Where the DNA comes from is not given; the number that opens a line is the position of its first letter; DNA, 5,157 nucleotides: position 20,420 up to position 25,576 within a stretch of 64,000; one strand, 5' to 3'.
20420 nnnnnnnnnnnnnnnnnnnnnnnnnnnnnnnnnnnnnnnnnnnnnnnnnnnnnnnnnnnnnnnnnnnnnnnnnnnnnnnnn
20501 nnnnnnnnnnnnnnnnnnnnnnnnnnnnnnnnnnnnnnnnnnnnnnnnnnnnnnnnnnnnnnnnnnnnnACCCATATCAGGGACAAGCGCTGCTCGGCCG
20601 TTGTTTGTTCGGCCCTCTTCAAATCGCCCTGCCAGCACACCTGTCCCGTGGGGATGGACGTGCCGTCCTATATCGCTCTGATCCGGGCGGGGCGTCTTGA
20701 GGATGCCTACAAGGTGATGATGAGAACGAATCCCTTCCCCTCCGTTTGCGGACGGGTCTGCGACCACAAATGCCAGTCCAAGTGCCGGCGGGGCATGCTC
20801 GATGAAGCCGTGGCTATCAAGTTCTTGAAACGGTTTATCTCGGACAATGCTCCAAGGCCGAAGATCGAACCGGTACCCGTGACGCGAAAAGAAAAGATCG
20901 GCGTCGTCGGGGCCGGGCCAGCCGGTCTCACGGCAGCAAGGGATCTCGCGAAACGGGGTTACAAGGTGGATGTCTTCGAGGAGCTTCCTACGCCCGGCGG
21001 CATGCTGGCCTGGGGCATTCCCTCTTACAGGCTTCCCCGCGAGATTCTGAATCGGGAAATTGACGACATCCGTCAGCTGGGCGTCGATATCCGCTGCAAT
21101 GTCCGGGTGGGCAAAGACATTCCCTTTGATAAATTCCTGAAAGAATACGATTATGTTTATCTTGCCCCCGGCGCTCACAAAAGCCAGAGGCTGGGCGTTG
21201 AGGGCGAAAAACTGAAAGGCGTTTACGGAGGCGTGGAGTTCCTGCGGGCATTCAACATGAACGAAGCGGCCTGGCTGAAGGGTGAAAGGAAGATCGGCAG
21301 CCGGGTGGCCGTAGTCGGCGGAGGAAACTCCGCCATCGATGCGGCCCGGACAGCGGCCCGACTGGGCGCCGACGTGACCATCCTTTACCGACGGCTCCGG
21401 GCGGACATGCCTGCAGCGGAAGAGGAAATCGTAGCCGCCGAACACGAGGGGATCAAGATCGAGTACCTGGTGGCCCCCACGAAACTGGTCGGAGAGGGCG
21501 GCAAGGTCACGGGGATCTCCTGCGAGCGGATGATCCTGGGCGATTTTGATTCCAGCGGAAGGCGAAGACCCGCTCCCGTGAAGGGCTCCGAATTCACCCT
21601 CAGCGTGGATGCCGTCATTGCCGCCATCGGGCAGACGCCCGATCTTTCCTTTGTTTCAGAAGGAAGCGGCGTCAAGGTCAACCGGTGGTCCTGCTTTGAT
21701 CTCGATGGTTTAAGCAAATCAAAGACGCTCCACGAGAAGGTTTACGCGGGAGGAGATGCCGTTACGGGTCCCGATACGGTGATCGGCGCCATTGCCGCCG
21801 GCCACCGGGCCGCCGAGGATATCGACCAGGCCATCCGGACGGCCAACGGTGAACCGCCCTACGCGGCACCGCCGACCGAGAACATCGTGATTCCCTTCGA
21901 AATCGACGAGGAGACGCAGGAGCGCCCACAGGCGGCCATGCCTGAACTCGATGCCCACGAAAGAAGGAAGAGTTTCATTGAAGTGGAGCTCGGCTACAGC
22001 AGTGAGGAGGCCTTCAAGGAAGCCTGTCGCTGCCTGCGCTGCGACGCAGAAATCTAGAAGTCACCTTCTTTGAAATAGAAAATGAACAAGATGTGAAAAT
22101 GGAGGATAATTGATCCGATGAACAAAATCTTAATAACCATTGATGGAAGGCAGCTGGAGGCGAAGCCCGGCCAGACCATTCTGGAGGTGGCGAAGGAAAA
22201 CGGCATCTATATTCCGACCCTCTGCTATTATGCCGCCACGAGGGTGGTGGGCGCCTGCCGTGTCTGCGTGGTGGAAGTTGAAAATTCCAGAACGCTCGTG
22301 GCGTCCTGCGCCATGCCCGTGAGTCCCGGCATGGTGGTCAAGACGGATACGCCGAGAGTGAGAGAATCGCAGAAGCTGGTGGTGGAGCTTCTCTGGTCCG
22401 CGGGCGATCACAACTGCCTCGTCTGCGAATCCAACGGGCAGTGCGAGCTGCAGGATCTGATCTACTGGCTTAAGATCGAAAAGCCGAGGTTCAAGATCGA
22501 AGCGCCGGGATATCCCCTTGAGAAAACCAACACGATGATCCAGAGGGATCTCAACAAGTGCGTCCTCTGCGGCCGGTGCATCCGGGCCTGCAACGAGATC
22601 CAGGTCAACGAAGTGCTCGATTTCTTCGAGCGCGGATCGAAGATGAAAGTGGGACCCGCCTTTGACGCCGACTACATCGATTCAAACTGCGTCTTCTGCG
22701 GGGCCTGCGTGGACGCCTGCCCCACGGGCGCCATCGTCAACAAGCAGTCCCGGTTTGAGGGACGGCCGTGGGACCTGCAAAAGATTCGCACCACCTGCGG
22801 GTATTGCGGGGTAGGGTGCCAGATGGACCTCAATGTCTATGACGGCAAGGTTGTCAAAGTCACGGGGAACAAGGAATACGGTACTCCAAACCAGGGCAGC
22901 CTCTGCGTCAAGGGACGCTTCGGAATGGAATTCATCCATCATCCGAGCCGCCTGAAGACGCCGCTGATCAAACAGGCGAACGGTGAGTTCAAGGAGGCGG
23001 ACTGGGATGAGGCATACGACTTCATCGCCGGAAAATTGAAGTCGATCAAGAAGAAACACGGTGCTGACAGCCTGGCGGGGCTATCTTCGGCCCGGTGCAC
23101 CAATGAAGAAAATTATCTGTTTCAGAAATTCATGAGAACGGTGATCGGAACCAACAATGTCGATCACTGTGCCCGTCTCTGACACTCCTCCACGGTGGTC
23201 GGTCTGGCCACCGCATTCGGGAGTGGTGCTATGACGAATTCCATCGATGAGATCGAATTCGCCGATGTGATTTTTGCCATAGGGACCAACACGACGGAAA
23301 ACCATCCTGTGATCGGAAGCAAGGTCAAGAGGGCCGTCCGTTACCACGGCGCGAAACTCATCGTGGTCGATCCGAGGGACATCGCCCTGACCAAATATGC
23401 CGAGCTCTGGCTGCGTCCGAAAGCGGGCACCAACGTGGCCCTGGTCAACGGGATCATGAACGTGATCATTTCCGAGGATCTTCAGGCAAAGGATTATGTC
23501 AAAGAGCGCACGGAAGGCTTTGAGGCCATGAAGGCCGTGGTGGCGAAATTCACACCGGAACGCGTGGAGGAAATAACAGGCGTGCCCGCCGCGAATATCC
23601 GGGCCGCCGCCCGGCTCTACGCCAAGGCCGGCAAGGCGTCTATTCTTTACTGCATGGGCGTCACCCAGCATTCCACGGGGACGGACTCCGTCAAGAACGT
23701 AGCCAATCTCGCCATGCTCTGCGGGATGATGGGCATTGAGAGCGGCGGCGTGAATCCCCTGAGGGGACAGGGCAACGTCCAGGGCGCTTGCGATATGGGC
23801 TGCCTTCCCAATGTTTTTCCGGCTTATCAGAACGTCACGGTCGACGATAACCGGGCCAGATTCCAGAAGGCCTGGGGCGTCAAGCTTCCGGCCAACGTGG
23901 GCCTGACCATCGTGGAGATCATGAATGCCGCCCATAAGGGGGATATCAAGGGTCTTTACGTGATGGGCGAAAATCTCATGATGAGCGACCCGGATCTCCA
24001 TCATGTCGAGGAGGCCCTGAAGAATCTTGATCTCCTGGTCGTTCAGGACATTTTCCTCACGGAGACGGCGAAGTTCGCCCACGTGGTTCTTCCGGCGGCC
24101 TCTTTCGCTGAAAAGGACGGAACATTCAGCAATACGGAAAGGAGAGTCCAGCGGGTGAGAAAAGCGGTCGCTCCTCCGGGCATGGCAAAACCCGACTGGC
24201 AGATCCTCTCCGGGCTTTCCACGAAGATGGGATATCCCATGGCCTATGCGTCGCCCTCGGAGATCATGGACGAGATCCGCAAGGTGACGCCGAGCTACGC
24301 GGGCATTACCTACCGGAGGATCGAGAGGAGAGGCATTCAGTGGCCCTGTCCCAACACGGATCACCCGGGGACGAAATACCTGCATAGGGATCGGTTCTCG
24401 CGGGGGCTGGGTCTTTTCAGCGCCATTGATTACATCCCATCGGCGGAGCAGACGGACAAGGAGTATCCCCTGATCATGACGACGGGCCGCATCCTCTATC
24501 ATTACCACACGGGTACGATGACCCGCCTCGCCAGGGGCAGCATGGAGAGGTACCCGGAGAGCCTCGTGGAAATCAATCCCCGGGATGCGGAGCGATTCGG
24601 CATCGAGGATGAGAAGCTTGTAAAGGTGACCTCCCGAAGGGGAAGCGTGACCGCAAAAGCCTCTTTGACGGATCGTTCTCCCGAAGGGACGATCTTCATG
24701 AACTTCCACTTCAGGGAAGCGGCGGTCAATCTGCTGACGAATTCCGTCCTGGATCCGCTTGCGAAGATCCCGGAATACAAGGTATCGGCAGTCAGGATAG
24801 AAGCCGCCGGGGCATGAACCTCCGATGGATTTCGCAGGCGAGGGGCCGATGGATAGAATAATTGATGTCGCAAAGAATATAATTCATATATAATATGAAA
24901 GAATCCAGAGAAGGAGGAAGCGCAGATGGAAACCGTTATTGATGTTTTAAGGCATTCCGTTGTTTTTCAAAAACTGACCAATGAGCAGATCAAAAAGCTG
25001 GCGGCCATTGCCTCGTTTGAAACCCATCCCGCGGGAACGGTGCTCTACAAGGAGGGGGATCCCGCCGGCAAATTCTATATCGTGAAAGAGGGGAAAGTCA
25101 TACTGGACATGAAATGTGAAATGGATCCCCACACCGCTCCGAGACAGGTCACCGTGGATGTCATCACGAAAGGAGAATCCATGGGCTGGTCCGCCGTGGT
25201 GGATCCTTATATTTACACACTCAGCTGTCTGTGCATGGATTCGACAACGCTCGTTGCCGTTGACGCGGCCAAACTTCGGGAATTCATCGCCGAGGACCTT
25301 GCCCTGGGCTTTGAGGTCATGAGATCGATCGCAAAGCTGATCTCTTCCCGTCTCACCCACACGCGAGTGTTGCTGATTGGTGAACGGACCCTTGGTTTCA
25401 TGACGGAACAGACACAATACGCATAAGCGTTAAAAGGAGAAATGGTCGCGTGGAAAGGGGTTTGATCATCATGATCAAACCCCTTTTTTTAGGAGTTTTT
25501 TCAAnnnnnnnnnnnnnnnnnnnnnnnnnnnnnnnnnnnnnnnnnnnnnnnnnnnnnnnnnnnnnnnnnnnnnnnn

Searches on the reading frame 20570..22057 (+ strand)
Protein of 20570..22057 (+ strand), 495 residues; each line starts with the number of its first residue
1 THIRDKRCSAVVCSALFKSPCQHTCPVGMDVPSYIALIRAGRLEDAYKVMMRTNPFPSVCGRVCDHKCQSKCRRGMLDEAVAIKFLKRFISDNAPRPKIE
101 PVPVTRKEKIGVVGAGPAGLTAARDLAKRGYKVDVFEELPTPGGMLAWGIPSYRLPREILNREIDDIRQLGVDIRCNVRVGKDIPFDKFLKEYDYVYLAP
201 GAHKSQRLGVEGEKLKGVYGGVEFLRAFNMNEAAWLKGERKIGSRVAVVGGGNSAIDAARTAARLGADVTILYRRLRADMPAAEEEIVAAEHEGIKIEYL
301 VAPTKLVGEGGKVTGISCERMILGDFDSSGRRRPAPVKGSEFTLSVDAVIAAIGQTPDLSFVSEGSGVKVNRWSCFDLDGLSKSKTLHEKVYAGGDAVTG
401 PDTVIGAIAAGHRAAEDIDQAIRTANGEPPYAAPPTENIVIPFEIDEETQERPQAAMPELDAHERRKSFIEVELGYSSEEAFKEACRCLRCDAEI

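Call 17: search_solved_structures(query=window:20570-22057:+, max_evalue=1e-20, show_alignments=4)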
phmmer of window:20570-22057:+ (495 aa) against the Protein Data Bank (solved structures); distinct sequences matched with E-value up to 1e-20: 12.
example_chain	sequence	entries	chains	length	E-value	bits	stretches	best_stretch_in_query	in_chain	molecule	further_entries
9bov_A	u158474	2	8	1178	1.8e-115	389.9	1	18-492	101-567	Molybdopterin oxidoreductase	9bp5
4ylf_B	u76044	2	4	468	1.8e-106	360.2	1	19-419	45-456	Dihydropyrimidine dehydrogenase subunit A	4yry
9n5u_A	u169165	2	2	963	6e-103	348.6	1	19-422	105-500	NfnA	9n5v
8oh5_C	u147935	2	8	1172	1.6e-100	340.6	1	18-492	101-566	Formate dehydrogenase-O, major subunit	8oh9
5jca_L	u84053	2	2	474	3.1e-99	336.3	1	19-421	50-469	NADH-dependent Ferredoxin:NADP Oxidoreductase (NfnI) subunit alpha | NADH-dependent Ferredoxin:NADP Oxidoreductase subunit alpha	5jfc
5vj7_A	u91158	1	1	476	4.8e-85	289.5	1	19-422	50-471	Oxidoreductase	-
6s6s_G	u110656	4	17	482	1.6e-72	248.3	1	21-432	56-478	Glutamate synthase [NADPH] small chain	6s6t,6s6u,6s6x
2vdc_G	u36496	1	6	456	1.6e-72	248.2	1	12-432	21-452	GLUTAMATE SYNTHASE [NADPH] SMALL CHAIN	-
7mfm_I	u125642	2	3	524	4.1e-42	147.9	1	24-421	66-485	Glutamate synthase (NADPH) small chain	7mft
1h7x_A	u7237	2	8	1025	5.3e-36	127.8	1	10-442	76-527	DIHYDROPYRIMIDINE DEHYDROGENASE | Dihydropyrimidine dehydrogenase [NADP(+)]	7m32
7m31_A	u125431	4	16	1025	5.3e-36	127.8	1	10-442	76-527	Dihydropyrimidine dehydrogenase [NADP(+)]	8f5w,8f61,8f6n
1gt8_A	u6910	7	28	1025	5.3e-36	127.8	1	10-442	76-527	DIHYDROPYRIMIDINE DEHYDROGENASE | Dihydropyrimidine dehydrogenase [NADP(+)]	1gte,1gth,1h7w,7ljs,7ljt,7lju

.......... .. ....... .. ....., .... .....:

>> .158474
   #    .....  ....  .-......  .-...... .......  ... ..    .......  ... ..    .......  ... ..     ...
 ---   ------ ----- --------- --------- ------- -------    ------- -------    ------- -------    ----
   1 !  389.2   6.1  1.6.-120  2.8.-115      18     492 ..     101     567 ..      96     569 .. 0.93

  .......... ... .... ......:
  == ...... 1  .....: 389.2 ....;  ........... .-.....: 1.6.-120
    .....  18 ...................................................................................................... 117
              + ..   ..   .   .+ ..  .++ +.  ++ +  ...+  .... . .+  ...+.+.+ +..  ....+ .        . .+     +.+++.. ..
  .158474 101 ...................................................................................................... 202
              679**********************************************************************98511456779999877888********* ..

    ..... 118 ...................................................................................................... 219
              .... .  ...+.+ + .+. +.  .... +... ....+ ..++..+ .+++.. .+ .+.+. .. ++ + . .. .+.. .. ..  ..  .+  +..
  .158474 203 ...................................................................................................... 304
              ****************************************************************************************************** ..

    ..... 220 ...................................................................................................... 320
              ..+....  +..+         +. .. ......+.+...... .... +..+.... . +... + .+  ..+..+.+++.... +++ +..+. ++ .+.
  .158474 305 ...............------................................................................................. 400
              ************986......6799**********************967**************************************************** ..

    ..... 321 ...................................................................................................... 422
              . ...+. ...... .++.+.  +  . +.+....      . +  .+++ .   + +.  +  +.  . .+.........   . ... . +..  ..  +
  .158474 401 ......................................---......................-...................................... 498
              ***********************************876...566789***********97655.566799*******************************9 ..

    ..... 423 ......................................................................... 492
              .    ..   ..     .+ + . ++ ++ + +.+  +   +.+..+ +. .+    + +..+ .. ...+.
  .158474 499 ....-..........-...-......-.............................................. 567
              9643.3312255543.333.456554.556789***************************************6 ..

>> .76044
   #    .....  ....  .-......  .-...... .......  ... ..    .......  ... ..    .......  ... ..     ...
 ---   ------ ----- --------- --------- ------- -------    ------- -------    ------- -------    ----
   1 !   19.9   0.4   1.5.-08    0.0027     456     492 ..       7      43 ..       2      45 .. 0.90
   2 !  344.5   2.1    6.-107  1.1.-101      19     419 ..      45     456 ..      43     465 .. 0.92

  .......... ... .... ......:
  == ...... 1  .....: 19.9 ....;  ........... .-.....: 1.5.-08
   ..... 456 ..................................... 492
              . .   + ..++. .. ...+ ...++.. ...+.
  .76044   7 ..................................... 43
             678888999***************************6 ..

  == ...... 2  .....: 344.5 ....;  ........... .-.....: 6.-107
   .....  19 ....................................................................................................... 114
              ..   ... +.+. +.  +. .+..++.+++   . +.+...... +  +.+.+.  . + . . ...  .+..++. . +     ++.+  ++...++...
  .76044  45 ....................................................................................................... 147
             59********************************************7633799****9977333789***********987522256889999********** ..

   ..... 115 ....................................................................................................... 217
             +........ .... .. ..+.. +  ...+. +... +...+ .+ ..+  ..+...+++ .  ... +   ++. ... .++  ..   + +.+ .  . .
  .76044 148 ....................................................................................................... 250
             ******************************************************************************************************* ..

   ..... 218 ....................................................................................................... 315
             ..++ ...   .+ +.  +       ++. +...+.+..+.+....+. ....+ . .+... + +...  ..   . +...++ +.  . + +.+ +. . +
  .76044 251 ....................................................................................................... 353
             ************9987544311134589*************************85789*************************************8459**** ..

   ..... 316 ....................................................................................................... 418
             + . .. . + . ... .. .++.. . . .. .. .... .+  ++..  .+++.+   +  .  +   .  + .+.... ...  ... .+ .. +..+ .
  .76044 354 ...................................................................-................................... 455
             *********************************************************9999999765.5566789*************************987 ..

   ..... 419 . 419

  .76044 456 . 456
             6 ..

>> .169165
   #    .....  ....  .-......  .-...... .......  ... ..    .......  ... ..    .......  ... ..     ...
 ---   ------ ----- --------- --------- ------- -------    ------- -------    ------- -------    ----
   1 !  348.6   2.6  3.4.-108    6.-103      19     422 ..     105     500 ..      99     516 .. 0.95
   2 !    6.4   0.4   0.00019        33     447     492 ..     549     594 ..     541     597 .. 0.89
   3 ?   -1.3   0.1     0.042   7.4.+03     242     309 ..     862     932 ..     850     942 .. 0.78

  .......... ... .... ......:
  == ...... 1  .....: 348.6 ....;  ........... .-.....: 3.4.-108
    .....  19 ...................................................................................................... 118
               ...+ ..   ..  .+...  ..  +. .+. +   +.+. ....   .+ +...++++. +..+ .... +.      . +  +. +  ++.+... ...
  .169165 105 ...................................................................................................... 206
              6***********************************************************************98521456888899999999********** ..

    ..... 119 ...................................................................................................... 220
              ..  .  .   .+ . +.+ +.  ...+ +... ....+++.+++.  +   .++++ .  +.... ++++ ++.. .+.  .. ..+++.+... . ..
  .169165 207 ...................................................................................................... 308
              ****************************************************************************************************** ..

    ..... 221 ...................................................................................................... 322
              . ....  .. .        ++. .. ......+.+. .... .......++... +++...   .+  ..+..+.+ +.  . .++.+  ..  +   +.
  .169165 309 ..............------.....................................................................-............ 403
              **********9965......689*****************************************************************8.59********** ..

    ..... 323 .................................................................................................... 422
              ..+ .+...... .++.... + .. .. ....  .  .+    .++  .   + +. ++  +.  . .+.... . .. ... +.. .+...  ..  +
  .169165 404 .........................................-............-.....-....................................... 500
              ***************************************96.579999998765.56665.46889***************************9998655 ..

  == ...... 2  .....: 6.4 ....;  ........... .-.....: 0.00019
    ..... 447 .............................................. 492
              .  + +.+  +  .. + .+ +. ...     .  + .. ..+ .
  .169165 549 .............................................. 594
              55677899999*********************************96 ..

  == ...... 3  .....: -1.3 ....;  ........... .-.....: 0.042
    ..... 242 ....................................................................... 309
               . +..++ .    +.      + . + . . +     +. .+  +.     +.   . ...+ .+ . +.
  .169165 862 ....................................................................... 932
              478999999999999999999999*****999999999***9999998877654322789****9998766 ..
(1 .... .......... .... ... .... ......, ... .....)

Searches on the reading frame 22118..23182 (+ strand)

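Call 5: search_protein_families(library=pfam, proteins=[window:22118-23182:+])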
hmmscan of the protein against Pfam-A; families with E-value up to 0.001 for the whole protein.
window:22118-23182:+ (354 aa): 15 families
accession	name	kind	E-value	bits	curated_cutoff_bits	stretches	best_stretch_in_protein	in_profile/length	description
PF13510.11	Fer2_4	-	4.6e-22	78.3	22.8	1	3-78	3-81/82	2Fe-2S iron-sulfur cluster binding domain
PF00384.28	Molybdopterin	-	7.2e-19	68.5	24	1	278-354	1-81/353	Molybdopterin oxidoreductase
PF04879.21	Molybdop_Fe4S4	-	1.6e-16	60.5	22.7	1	221-275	2-55/55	Molybdopterin oxidoreductase Fe4S4 domain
PF10588.14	NADH-G_4Fe-4S_3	-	1.1e-12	47.7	27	1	85-124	1-40/40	NADH-ubiquinone oxidoreductase-G iron-sulfur binding region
PF12838.12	Fer4_7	-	1e-10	42.3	27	1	147-205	1-52/52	4Fe-4S dicluster domain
PF22117.2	Fer4_Nqo3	-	2e-10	41.1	27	1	140-206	3-66/67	NADH-quinone oxidoreductase subunit 3, ferredoxin-like domain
PF00037.32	Fer4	-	1.2e-08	34.8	21.1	1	187-206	4-23/24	4Fe-4S binding domain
PF00111.32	Fer2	-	4e-08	33.5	21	1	7-56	2-49/77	2Fe-2S iron-sulfur cluster binding domain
PF13187.11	Fer4_9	-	2.9e-07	30.8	27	1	147-206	1-52/52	4Fe-4S dicluster domain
PF14697.11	Fer4_21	-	1e-05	26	35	1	146-206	6-57/59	4Fe-4S dicluster domain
PF13237.11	Fer4_10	-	1.1e-05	25.7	25.5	1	141-202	2-53/53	4Fe-4S dicluster domain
PF12837.12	Fer4_6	-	2e-05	24.8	25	1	141-160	2-21/24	4Fe-4S binding domain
PF12797.12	Fer4_2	-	0.00015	22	24.5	0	143-159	5-21/22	4Fe-4S binding domain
PF13484.11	Fer4_16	-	0.00018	22.7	30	1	190-213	1-24/66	4Fe-4S double cluster binding domain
PF13183.11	Fer4_8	-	0.00067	20.6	27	1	145-204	2-67/68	4Fe-4S dicluster domain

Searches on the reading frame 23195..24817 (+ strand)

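Call 5: search_protein_families(library=pfam, proteins=[window:23195-24817:+])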
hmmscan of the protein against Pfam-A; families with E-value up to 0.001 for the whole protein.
window:23195-24817:+ (540 aa): 2 families
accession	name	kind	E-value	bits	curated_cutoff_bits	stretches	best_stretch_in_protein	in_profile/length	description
PF00384.28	Molybdopterin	-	3.7e-65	220.7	24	1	12-343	97-352/353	Molybdopterin oxidoreductase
PF01568.27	Molydop_binding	-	7.6e-33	113.3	26.8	1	426-530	1-108/110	Molydopterin dinucleotide binding domain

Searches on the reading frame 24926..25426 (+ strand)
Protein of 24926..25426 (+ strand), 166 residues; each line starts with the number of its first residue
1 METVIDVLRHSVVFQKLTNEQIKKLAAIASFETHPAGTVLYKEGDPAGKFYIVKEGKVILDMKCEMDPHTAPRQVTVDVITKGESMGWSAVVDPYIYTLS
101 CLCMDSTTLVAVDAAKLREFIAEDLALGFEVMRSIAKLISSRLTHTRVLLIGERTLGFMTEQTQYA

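Call 56: search_protein_families(library=pfam, proteins=[window:24926-25426:+], max_evalue=0.00001)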
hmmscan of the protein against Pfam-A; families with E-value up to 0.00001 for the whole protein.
window:24926-25426:+ (166 aa): 1 family
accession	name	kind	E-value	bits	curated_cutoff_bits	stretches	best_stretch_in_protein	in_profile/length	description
PF00027.35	cNMP_binding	-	1.9e-11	44.2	27.5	1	33-124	3-89/89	Cyclic nucleotide-binding domain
